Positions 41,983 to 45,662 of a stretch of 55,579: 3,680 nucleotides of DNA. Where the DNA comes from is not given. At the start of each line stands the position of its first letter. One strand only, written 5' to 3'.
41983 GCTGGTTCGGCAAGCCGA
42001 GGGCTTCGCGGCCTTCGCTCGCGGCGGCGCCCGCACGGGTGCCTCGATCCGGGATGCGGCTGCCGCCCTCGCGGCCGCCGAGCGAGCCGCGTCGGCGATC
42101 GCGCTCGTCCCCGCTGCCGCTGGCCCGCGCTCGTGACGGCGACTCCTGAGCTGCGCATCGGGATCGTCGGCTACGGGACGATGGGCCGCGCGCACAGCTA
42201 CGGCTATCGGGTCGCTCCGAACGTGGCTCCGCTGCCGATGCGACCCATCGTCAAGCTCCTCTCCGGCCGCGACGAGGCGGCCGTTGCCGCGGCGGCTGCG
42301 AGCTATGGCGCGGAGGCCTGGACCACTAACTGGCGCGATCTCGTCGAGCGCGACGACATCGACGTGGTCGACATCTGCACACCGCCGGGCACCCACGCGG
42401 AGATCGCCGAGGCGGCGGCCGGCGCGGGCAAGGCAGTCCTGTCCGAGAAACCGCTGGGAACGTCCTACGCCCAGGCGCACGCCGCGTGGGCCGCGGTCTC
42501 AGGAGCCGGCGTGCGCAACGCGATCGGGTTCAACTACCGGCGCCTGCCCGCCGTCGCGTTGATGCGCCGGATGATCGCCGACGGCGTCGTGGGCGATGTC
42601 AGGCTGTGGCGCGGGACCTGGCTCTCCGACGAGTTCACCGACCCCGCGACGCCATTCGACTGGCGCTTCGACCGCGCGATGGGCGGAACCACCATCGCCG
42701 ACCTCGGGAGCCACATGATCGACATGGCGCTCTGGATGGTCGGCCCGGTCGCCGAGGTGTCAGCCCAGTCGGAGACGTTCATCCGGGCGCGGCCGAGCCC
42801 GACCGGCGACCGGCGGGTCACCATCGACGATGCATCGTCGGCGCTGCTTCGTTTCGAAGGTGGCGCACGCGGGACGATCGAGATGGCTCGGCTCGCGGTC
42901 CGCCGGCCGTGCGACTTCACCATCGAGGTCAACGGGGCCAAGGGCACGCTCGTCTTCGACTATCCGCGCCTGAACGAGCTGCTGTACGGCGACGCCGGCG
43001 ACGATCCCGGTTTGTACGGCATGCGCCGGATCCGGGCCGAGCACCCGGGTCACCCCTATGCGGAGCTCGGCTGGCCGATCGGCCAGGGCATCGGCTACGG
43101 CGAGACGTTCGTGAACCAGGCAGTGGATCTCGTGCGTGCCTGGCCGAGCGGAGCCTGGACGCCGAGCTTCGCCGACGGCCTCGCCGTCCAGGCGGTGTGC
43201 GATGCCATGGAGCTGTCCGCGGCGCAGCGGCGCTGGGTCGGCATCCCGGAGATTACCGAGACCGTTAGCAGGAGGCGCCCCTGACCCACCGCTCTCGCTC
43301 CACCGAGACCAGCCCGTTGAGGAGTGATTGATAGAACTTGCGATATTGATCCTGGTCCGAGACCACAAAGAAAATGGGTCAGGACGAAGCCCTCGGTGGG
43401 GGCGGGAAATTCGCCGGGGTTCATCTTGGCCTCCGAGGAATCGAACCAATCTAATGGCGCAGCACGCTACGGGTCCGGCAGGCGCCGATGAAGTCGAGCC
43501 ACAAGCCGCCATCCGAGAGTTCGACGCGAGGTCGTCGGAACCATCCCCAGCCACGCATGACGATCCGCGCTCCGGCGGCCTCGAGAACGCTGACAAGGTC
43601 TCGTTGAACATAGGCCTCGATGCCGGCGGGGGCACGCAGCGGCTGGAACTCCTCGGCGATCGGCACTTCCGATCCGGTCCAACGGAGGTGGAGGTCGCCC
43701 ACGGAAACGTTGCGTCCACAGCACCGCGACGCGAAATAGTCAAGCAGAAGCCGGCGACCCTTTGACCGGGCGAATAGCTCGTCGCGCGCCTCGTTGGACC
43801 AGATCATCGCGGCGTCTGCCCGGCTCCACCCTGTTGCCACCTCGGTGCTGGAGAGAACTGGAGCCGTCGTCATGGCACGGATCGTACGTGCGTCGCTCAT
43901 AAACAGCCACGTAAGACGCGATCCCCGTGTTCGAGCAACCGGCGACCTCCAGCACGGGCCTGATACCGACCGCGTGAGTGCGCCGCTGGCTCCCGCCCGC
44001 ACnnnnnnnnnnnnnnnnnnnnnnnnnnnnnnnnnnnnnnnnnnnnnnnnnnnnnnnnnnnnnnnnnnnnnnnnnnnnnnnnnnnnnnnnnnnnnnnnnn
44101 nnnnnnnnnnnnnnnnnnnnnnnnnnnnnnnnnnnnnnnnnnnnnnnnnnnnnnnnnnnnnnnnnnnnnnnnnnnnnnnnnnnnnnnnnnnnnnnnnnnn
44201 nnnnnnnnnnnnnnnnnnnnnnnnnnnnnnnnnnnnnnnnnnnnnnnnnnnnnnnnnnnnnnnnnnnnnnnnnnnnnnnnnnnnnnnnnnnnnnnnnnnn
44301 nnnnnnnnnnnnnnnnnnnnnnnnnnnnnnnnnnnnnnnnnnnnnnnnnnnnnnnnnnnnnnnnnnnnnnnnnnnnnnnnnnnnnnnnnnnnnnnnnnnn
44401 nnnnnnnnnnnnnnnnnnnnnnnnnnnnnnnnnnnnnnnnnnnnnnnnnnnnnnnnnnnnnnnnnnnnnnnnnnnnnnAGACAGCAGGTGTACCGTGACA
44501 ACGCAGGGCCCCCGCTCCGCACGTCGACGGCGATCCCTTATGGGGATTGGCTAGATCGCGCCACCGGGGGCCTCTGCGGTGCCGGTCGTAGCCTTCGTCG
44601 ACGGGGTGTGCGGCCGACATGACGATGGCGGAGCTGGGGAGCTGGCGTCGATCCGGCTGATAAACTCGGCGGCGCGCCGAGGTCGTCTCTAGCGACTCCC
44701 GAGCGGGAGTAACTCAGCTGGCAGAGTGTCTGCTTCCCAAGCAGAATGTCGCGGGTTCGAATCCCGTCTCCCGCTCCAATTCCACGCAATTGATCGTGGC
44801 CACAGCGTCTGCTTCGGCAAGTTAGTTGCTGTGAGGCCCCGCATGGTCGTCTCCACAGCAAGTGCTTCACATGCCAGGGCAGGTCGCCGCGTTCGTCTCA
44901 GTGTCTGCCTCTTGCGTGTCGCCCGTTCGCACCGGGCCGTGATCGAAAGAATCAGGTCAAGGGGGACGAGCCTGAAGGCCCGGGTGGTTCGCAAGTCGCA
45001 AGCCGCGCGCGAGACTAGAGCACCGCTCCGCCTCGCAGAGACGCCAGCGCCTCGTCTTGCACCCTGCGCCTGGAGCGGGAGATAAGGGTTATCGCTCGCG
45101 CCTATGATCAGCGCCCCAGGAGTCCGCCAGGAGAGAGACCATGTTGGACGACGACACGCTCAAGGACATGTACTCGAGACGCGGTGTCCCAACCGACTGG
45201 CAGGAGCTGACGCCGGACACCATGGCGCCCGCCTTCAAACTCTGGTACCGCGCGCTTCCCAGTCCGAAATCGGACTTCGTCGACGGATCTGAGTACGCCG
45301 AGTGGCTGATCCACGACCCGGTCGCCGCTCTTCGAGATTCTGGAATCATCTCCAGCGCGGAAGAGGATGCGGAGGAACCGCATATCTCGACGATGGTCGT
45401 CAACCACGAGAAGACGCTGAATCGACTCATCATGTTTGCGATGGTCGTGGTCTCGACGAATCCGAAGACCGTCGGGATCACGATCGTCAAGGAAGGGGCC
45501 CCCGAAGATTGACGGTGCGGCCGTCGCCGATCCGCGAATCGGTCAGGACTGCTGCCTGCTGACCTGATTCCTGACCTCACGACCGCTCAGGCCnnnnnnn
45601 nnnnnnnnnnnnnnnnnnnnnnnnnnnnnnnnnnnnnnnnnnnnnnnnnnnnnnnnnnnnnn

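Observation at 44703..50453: The 3' half of tRNA-Gly(CCC) is repeated 5.7 kb downstream, bounding a small integrase-less islet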

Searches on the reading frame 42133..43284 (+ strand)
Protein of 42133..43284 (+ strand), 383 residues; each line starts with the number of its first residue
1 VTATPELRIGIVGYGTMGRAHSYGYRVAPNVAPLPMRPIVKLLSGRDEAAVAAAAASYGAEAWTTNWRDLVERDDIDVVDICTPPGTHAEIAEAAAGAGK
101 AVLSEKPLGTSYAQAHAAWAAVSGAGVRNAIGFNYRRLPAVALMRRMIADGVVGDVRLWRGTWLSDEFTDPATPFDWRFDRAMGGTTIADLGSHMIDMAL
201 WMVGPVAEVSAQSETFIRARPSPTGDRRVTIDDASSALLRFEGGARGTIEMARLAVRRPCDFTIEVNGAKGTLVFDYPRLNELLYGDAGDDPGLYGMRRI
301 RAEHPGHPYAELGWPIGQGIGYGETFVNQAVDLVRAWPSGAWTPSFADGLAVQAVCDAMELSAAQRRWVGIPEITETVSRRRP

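Call 7: search_protein_families(library=pfam, proteins=[window:42133-43284:+], max_evalue=0.01)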
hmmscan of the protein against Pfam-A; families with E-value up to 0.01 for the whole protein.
window:42133-43284:+ (383 aa): 3 families
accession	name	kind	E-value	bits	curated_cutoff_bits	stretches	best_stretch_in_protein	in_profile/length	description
PF22725.1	GFO_IDH_MocA_C3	-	3e-29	102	27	1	143-273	3-123/124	GFO/IDH/MocA C-terminal domain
PF01408.29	GFO_IDH_MocA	-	5.2e-21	76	24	1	7-132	1-119/120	Oxidoreductase family, NAD-binding Rossmann fold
PF02894.22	GFO_IDH_MocA_C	-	5.3e-17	62.8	22.9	1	145-370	1-217/218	Oxidoreductase family, C-terminal alpha/beta domain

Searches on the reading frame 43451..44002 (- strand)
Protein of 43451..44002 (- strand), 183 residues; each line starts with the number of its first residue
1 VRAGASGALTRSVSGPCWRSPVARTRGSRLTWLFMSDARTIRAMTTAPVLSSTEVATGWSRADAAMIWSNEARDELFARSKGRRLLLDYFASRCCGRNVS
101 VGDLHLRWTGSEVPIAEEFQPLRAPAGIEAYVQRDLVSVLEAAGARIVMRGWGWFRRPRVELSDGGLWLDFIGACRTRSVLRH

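Call 7: search_protein_families(library=pfam, proteins=[window:43451-44002:-], max_evalue=0.01)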
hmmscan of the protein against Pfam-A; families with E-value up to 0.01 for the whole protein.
window:43451-44002:- (183 aa): 0 families

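Call 46: search_protein_families(library=ncbifam, proteins=[window:43451-44002:-], max_evalue=0.1)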
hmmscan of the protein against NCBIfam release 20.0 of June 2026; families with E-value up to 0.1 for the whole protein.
window:43451-44002:- (183 aa): 1 family
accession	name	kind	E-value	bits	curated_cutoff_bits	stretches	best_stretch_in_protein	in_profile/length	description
NF012202.0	ble_MBL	exception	0.015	15.4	250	0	136-163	72-99/121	bleomycin binding protein Ble-MBL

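Call 47: search_protein_families(library=padloc, proteins=[window:43451-44002:-], max_evalue=0.01)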
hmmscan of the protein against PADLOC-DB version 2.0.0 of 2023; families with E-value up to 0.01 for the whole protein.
window:43451-44002:- (183 aa): 0 families

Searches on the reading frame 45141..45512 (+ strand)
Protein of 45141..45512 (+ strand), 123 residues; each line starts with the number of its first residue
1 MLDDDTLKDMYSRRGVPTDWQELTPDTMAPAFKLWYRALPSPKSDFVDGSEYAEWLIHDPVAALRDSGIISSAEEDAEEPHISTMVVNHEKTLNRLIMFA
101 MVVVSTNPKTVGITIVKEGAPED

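Call 7: search_protein_families(library=pfam, proteins=[window:45141-45512:+], max_evalue=0.01)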
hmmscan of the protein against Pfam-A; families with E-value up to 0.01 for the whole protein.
window:45141-45512:+ (123 aa): 0 families

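Call 46: search_protein_families(library=ncbifam, proteins=[window:45141-45512:+], max_evalue=0.1)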
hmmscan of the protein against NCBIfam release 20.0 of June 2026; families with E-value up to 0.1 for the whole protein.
window:45141-45512:+ (123 aa): 0 families

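Call 47: search_protein_families(library=padloc, proteins=[window:45141-45512:+], max_evalue=0.01)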
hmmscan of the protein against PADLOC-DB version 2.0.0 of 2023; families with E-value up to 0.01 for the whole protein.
window:45141-45512:+ (123 aa): 0 families
